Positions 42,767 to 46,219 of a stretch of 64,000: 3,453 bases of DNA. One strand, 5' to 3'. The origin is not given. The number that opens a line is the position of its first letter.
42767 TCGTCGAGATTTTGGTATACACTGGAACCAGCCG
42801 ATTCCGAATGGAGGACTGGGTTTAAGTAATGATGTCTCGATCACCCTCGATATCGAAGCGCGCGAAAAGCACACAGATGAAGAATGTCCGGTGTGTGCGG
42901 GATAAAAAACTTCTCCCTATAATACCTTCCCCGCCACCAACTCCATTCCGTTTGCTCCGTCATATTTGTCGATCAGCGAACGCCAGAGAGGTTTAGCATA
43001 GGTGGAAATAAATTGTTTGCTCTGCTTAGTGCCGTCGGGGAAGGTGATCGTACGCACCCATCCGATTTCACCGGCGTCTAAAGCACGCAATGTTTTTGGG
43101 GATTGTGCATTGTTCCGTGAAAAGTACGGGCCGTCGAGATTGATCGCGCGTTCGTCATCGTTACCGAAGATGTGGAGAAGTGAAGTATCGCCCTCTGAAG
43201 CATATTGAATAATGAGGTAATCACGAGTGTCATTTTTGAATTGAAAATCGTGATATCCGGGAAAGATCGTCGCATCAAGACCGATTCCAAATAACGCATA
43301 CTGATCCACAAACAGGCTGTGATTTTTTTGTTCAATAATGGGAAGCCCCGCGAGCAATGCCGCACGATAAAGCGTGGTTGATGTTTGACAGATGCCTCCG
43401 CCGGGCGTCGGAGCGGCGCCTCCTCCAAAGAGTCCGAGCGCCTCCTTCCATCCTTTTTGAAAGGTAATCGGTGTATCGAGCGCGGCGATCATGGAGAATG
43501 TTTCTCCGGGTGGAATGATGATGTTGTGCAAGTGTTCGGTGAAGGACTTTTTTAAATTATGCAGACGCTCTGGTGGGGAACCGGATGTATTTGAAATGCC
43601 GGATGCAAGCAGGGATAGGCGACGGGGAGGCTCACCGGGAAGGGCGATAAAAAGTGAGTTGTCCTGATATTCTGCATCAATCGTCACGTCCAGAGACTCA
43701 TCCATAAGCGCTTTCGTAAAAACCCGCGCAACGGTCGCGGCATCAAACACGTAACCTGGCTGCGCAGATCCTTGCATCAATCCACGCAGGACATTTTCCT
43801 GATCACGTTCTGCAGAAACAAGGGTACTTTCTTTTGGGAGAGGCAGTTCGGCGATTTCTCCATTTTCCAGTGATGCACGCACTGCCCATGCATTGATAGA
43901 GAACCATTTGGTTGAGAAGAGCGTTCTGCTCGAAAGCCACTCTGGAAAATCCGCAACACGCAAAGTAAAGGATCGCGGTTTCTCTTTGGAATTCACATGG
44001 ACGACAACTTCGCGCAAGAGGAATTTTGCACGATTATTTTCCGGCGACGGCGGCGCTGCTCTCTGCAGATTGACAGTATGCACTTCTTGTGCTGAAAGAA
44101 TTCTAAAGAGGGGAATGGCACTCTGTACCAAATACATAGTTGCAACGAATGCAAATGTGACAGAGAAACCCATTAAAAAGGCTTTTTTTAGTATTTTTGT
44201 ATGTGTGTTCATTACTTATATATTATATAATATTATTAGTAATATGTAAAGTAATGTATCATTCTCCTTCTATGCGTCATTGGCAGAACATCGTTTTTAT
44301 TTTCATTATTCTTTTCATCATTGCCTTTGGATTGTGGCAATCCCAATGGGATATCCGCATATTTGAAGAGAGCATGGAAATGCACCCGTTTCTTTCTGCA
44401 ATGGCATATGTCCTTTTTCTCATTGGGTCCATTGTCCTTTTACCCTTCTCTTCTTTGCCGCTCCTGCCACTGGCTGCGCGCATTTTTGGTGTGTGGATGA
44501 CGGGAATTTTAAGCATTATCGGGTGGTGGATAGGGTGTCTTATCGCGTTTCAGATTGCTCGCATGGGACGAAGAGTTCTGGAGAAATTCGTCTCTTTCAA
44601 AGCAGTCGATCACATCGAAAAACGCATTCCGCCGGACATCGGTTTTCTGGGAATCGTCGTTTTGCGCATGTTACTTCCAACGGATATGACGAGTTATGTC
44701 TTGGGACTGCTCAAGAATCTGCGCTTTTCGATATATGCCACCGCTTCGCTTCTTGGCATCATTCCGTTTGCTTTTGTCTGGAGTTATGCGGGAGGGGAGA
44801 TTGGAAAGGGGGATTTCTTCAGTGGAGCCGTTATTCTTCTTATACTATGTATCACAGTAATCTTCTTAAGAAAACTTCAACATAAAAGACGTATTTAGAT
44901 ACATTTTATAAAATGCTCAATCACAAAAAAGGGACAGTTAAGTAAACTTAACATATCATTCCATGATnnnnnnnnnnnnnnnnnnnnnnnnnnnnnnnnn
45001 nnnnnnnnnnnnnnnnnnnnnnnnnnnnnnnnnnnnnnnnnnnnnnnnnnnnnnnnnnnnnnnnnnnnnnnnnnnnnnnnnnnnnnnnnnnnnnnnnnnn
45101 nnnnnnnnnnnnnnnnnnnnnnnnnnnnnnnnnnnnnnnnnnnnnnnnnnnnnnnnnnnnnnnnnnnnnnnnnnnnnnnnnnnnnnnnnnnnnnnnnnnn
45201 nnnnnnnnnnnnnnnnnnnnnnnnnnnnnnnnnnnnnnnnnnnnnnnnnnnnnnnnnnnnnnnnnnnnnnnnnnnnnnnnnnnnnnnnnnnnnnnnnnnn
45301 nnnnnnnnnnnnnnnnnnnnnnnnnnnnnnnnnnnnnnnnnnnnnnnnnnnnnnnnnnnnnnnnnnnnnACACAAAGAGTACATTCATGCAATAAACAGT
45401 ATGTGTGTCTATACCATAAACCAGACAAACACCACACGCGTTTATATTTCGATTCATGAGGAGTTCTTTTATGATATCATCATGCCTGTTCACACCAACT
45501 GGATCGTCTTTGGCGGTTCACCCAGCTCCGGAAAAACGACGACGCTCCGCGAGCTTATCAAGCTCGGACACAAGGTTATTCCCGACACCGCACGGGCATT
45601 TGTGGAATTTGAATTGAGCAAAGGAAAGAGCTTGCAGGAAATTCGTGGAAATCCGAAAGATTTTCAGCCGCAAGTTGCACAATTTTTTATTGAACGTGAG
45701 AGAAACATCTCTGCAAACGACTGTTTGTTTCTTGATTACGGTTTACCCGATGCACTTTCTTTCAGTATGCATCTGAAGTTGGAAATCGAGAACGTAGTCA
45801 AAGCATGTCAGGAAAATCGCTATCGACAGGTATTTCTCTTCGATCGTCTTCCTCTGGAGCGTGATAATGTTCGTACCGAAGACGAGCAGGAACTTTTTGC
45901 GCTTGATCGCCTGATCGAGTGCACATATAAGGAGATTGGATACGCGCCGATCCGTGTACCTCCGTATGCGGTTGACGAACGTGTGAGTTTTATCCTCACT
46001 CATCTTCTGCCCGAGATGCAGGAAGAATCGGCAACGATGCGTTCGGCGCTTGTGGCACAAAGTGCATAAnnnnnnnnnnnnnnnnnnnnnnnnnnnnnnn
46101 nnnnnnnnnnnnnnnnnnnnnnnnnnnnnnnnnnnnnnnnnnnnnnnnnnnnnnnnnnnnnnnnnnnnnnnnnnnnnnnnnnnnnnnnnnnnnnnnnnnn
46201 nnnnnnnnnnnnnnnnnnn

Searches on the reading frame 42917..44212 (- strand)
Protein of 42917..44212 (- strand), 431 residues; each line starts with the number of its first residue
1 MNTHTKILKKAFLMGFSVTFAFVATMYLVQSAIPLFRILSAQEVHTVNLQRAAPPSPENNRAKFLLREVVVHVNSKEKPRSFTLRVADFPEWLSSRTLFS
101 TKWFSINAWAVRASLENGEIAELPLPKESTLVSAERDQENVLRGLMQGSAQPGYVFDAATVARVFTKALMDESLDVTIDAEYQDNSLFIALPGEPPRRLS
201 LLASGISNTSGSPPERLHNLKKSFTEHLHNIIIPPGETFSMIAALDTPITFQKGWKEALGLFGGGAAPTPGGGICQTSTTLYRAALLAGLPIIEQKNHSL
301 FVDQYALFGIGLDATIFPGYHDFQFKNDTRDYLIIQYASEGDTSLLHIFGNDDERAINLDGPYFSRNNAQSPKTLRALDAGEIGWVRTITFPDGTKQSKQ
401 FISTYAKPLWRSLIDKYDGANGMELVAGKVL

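Call 102: search_protein_families(library=pfam, proteins=[window:42917-44212:-], max_evalue=0.00001)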
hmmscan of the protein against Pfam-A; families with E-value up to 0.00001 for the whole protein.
window:42917-44212:- (431 aa): 1 family
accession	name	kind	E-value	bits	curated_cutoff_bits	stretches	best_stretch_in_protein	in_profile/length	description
PF04294.18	VanW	-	7.8e-32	109.9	27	1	216-343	2-124/130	VanW like protein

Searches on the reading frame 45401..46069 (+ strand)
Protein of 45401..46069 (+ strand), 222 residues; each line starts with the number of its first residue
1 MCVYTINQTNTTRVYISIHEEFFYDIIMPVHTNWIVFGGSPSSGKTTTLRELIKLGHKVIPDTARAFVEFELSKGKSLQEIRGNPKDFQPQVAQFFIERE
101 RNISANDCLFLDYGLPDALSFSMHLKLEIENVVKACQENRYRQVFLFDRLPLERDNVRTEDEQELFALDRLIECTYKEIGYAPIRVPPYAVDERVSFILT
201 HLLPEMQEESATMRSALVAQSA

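Call 102: search_protein_families(library=pfam, proteins=[window:45401-46069:+], max_evalue=0.00001)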
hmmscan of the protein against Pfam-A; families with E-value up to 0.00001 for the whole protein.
window:45401-46069:+ (222 aa): 1 family
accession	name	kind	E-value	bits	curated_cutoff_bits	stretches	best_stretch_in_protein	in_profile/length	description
PF13521.12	AAA_28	-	6.3e-26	92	27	1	35-194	2-164/164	AAA domain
